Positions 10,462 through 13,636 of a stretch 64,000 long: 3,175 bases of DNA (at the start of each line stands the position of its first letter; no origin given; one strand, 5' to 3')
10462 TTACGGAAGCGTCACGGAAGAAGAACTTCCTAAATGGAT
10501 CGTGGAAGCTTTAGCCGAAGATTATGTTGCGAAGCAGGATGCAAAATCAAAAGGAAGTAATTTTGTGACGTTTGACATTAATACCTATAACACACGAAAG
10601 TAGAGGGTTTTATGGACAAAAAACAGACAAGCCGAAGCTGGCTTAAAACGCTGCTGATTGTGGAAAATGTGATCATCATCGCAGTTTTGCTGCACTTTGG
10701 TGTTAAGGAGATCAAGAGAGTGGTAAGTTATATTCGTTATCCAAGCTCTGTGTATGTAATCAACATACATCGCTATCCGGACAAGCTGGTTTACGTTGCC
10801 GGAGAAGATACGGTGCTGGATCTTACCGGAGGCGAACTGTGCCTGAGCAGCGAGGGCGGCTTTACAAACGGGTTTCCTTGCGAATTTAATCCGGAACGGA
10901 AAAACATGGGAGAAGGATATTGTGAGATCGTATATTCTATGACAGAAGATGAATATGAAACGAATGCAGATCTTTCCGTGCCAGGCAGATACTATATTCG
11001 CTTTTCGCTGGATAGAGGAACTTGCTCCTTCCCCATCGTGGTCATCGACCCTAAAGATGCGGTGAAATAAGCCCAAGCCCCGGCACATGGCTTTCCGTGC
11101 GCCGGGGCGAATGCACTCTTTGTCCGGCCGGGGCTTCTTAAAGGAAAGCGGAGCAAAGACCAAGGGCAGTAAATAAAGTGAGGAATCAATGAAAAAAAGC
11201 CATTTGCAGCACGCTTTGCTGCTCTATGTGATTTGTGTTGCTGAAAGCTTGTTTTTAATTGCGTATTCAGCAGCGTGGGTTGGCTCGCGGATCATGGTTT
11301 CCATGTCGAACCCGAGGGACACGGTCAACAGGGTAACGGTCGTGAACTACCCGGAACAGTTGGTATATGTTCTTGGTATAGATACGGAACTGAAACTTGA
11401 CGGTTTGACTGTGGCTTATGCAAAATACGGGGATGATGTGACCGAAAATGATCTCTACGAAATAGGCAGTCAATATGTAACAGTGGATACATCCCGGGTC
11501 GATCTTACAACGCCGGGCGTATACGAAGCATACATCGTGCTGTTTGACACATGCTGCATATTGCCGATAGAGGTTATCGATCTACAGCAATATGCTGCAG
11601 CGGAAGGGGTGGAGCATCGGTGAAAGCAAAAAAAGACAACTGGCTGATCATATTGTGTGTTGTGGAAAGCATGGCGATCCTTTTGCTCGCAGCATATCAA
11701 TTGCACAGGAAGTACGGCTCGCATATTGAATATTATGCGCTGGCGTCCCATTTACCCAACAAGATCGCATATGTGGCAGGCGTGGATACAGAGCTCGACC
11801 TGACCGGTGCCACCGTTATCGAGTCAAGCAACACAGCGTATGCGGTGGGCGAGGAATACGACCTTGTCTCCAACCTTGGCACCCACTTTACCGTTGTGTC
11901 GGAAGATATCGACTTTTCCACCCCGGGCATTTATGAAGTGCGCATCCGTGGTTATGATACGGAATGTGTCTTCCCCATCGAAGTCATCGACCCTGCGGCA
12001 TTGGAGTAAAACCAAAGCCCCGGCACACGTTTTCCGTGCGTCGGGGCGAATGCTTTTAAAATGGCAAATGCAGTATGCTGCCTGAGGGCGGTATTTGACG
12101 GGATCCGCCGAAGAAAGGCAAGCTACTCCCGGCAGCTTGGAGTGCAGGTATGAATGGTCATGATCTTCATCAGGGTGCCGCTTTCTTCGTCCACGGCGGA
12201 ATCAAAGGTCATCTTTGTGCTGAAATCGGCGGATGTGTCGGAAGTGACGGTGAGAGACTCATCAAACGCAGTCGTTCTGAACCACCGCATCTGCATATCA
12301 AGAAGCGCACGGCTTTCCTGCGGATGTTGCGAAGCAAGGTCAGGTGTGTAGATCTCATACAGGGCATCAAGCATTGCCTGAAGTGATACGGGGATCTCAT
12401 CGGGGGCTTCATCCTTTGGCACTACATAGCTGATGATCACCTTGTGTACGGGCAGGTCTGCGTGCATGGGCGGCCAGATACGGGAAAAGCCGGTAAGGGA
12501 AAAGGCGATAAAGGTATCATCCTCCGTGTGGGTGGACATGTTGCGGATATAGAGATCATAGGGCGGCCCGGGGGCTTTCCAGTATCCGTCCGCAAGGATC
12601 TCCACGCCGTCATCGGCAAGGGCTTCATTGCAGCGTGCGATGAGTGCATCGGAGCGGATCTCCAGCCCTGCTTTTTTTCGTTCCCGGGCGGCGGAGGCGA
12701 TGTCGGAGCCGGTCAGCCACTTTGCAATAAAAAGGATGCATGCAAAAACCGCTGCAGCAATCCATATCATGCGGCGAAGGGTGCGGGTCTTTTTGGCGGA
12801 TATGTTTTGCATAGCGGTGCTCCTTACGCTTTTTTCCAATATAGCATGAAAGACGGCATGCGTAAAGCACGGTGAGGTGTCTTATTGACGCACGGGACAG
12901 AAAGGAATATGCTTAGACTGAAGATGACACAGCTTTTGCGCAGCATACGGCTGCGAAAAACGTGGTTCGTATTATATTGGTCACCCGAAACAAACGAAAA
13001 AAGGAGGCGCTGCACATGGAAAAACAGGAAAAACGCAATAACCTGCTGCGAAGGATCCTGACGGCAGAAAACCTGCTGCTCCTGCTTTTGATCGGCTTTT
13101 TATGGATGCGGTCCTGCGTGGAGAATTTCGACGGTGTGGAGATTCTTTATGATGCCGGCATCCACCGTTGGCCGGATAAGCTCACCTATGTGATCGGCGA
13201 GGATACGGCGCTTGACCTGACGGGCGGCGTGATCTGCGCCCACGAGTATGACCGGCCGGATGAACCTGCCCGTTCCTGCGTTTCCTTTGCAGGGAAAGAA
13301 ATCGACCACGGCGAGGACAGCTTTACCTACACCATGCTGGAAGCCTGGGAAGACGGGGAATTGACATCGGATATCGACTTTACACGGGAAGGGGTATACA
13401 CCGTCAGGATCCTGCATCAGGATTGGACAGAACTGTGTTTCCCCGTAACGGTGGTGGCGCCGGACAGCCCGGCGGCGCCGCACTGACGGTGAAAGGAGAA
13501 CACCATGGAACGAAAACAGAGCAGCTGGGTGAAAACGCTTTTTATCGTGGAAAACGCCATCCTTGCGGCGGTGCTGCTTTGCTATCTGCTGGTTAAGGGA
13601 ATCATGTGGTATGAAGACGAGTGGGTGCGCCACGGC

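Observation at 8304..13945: Eight paralogous single-pass membrane proteins with one Big_3-like Ig domain and a conserved intramembrane Glu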

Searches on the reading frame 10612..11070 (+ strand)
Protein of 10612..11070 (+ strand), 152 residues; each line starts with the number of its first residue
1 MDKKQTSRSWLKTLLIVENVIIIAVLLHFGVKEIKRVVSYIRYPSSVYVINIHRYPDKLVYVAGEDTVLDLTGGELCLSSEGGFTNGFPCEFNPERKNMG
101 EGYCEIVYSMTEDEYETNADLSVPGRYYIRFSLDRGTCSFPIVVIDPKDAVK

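Call 4: search_protein_families(library=pfam, proteins=[window:10612-11070:+], max_evalue=1)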
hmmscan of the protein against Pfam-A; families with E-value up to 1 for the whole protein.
window:10612-11070:+ (152 aa): 0 families

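Call 7: search_protein_families(library=phrogs, proteins=[window:10612-11070:+], max_evalue=0.1)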
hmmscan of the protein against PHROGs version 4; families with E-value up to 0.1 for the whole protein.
window:10612-11070:+ (152 aa): 0 families

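Call 33: find_related_loci(query=A7, collection=genome_contigs, flank=10000)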
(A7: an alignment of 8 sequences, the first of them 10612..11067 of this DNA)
Query A7 (152 aa) in genome_contigs; peptide patterns used: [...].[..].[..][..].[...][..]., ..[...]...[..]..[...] (x = any residue, [..] = any of these).
31 stretches matched a pattern; 7 encode a relative of the query (tblastn E <= 1e-3); 6 distinct loci.
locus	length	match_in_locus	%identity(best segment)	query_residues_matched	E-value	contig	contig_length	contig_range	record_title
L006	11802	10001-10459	36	3-147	9e-26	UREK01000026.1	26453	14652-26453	uncultured Clostridiales bacterium isolate UMGS922 genome assembly, contig: NODE_557_length_26453_cov_9.228995, whole ge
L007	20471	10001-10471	36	1-147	6e-24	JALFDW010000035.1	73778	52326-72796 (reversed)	MAG: bacterium isolate SUG591 k141_160526, whole genome shotgun sequence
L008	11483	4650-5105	34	3-147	1e-22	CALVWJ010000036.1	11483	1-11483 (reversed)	MAG: uncultured Clostridia bacterium isolate BRZ_CQ__bin28 genome assembly, contig: BRZ_CQ__NODE_6355_length_11483_cov_6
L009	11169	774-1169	31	2-147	6e-15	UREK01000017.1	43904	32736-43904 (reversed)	uncultured Clostridiales bacterium isolate UMGS922 genome assembly, contig: NODE_253_length_43904_cov_8.919291, whole ge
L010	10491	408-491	54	56-83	5e-5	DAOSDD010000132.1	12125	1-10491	MAG TPA_asm: Clostridiales bacterium isolate AMR_MDS_1840 NODE_2033_length_12125_cov_4.849130, whole genome shotgun sequ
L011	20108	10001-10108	46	50-86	8e-5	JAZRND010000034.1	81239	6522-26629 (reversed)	MAG: Faecalimonas sp. isolate T1900045414_YK20190104.MAGScoT_cleanbin_000012 SGB_7021_k141_2971322, whole genome shotgun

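Call 34: find_related_loci(query=A7, collection=viral_contigs, flank=10000)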
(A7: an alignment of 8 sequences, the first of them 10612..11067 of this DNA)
Query A7 (152 aa) in viral_contigs; peptide patterns used: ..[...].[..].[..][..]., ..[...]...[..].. (x = any residue, [..] = any of these).
20 stretches matched a pattern, but none encodes a relative of the query by tblastn (E <= 1e-3).

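Call 35: find_related_loci(query=A7, collection=metagenome_contigs, flank=10000)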
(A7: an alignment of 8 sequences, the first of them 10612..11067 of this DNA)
Query A7 (152 aa) in metagenome_contigs; peptide patterns used: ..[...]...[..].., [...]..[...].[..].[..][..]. (x = any residue, [..] = any of these).
196 stretches matched a pattern; 26 encode a relative of the query (tblastn E <= 1e-3); 26 distinct loci.
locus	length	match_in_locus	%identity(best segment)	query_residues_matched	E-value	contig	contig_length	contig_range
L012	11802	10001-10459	36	3-147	1e-25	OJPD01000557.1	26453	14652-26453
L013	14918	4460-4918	35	3-147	5e-25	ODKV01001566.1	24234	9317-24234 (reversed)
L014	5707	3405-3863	35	3-147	5e-24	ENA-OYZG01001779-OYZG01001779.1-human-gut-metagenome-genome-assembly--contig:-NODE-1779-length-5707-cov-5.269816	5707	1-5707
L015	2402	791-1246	34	3-147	1e-22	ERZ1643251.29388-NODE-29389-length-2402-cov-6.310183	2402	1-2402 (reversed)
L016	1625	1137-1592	34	3-147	1e-22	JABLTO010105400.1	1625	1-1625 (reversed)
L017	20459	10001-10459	31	3-147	2e-20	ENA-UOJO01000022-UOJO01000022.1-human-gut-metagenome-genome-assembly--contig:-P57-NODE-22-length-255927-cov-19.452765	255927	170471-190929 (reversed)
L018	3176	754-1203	33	1-148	6e-17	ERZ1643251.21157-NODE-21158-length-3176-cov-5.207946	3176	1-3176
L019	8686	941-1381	33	1-145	4e-15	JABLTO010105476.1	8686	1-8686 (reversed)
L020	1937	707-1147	32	1-145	2e-14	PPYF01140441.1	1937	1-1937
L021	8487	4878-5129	39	50-150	3e-14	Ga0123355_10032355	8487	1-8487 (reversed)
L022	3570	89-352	36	44-146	1e-11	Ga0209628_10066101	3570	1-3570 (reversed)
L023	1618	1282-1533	33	44-147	2e-10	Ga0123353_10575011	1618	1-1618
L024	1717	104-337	31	54-146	2e-9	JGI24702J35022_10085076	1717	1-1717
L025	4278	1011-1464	30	52-147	1e-8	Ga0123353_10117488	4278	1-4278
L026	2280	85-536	32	52-146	2e-8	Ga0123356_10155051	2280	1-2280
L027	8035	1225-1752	33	52-146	3e-8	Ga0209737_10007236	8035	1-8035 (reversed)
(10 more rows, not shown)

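Call 60: search_protein_families(library=pfam, proteins=[L027:1135-1794:+, L027:1955-4225:+, L027:4248-4751:+, L027:4804-5367:+], max_evalue=0.1)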
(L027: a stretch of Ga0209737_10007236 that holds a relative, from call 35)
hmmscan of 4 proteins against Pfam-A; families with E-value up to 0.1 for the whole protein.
L027:1135-1794:+ (219 aa): 3 families
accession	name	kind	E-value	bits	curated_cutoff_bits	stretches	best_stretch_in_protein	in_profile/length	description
PF18981.6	InlK_D3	-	3.3e-06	27.5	25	1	77-99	39-61/75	Internalin K domain (D3/D4)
PF07523.18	Big_3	-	0.00022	21.9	21.2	0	174-204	38-68/68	Bacterial Ig-like domain (group 3)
PF23623.1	GBD_IRG7_N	-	0.013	16.1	27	0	59-107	44-91/95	IRG7 N-terminal galactose binding domain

L027:1955-4225:+ (756 aa): 3 families
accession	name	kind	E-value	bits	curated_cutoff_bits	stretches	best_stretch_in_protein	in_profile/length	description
PF05593.20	RHS_repeat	-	1.4e-25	89.5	22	3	62-93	4-36/38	RHS Repeat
PF14891.12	Peptidase_M91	-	1.7e-14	55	25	1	614-752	29-176/176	Effector protein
PF23796.1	DUF7174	-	0.085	13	27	0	163-216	46-97/153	Family of unknown function (DUF7174)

L027:4248-4751:+ (167 aa): 0 families

L027:4804-5367:+ (187 aa): 2 families
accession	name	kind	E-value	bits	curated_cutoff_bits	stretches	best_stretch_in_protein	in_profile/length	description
PF09346.15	SMI1_KNR4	-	9.1e-05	23.5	25.4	1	38-132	9-107/125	SMI1 / KNR4 family (SUKH-1)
PF14568.11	SUKH_6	-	0.016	16.1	27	1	90-128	66-104/119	SMI1-KNR4 cell-wall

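Call 67: search_protein_families(library=padloc, proteins=[window:10612-11070:+], max_evalue=0.01)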
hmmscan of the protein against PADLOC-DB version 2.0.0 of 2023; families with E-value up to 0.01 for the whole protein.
window:10612-11070:+ (152 aa): 0 families

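Call 68: search_protein_families(library=ncbifam, proteins=[window:10612-11070:+], max_evalue=0.01)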
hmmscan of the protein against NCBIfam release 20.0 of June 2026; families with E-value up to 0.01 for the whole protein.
window:10612-11070:+ (152 aa): 0 families

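Call 73: search_protein_families(library=pfam, proteins=[L017:1163-3439:+, L017:3436-4506:+, L017:4710-5351:+, L017:8567-9145:+, L017:10797-11957:+, L017:12403-13047:-, L017:13292-15049:+, L017:16593-18938:+, L017:18959-19732:+, L017:10557-12344:-], max_evalue=0.001)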
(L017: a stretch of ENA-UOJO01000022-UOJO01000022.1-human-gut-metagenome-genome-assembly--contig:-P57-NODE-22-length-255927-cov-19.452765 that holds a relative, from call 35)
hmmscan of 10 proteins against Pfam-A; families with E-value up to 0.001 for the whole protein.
L017:1163-3439:+ (758 aa): 0 families

L017:3436-4506:+ (356 aa): 1 family
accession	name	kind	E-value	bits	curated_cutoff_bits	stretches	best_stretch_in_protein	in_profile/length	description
PF00497.25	SBP_bac_3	-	1.5e-11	44.7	26.4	1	112-350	1-130/132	Bacterial extracellular solute-binding proteins, family 3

L017:4710-5351:+ (213 aa): 0 families

L017:8567-9145:+ (192 aa): 0 families

L017:10797-11957:+ (386 aa): 0 families

L017:12403-13047:- (214 aa): 1 family
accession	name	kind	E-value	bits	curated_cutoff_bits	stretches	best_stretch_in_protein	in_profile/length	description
PF06445.20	GyrI-like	-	6.4e-12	46.4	26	1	18-207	2-154/155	GyrI-like small molecule binding domain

L017:13292-15049:+ (585 aa): 1 family
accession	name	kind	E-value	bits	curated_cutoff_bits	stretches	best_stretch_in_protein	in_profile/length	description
PF07228.17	SpoIIE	-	1.7e-29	103.6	25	1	407-584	3-191/192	Stage II sporulation protein E (SpoIIE)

L017:16593-18938:+ (781 aa): 4 families
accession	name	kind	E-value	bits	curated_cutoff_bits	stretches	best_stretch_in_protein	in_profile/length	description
PF22590.2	Cas3-like_C_2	-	1.3e-15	57.9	27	1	470-568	3-105/106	CRISPR-associated nuclease/helicase Cas3, C-terminal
PF00270.35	DEAD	-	1.2e-08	35.3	26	1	267-420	20-161/167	DEAD/DEAH box helicase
PF04851.21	ResIII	-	1.3e-08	35.4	22.5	1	266-386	28-134/164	Type III restriction enzyme, res subunit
PF00271.37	Helicase_C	-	1.9e-07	31.8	23.5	1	466-568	12-110/110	Helicase conserved C-terminal domain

L017:18959-19732:+ (257 aa): 1 family
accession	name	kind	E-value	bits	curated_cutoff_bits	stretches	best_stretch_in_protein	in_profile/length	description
PF09704.15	Cas_Cas5d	-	6.9e-42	144.3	23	1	7-201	2-216/217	CRISPR-associated protein (Cas_Cas5)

L017:10557-12344:- (595 aa): 1 family
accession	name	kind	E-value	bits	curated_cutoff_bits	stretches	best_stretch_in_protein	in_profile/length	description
PF02540.23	NAD_synthase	-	2.7e-21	76.2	21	1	298-485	9-181/242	NAD synthase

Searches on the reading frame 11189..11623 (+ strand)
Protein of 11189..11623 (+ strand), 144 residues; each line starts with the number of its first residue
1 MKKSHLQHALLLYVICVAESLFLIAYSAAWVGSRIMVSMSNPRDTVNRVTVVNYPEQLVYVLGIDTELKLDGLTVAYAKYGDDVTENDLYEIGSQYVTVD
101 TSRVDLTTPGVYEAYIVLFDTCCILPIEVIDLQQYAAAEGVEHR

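Call 4: search_protein_families(library=pfam, proteins=[window:11189-11623:+], max_evalue=1)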
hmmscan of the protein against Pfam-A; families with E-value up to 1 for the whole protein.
window:11189-11623:+ (144 aa): 0 families

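Call 7: search_protein_families(library=phrogs, proteins=[window:11189-11623:+], max_evalue=0.1)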
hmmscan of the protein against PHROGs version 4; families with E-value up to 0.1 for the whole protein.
window:11189-11623:+ (144 aa): 1 family
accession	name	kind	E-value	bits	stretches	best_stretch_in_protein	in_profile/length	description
phrog_17965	-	unknown function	0.069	14.3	1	71-118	35-81/91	-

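Call 67: search_protein_families(library=padloc, proteins=[window:11189-11623:+], max_evalue=0.01)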
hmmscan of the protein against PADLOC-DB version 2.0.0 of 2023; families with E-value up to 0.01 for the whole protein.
window:11189-11623:+ (144 aa): 0 families

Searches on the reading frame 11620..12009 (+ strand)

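Call 4: search_protein_families(library=pfam, proteins=[window:11620-12009:+], max_evalue=1)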
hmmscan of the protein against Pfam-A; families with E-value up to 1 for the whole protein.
window:11620-12009:+ (129 aa): 2 families
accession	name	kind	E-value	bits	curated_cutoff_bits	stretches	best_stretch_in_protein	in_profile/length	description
PF13571.11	DUF4133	-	0.19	12.6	25.2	1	7-36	43-72/91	Domain of unknown function (DUF4133)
PF00373.23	FERM_M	-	0.21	12.4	23.8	1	19-48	34-64/112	FERM central domain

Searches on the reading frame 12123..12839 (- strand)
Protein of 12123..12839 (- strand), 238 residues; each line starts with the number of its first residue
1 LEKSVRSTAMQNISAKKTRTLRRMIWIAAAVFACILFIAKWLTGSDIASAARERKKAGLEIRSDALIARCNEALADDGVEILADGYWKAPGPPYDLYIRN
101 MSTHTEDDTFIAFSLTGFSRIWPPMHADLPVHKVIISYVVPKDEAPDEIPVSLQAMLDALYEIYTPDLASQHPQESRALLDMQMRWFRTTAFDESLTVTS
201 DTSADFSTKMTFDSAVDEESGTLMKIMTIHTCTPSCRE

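Call 55: search_protein_families(library=pfam, proteins=[window:12123-12839:-], max_evalue=0.01)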
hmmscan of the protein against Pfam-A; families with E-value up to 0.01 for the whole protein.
window:12123-12839:- (238 aa): 0 families

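Call 67: search_protein_families(library=padloc, proteins=[window:12123-12839:-], max_evalue=0.01)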
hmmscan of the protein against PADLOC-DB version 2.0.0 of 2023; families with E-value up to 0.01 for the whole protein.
window:12123-12839:- (238 aa): 0 families

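Call 68: search_protein_families(library=ncbifam, proteins=[window:12123-12839:-], max_evalue=0.01)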
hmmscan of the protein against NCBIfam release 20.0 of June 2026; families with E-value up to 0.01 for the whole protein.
window:12123-12839:- (238 aa): 0 families

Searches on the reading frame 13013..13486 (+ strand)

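Call 4: search_protein_families(library=pfam, proteins=[window:13013-13486:+], max_evalue=1)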
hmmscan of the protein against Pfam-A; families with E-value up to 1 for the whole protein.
window:13013-13486:+ (157 aa): 1 family
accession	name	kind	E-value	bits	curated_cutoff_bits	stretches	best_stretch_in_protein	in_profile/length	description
PF07523.18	Big_3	-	0.23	12.2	21.2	0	112-147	34-68/68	Bacterial Ig-like domain (group 3)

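Call 7: search_protein_families(library=phrogs, proteins=[window:13013-13486:+], max_evalue=0.1)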
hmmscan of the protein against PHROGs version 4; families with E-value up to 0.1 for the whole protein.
window:13013-13486:+ (157 aa): 1 family
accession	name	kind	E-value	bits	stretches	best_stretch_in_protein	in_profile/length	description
phrog_23192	-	unknown function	0.011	16.4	1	111-131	18-38/46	-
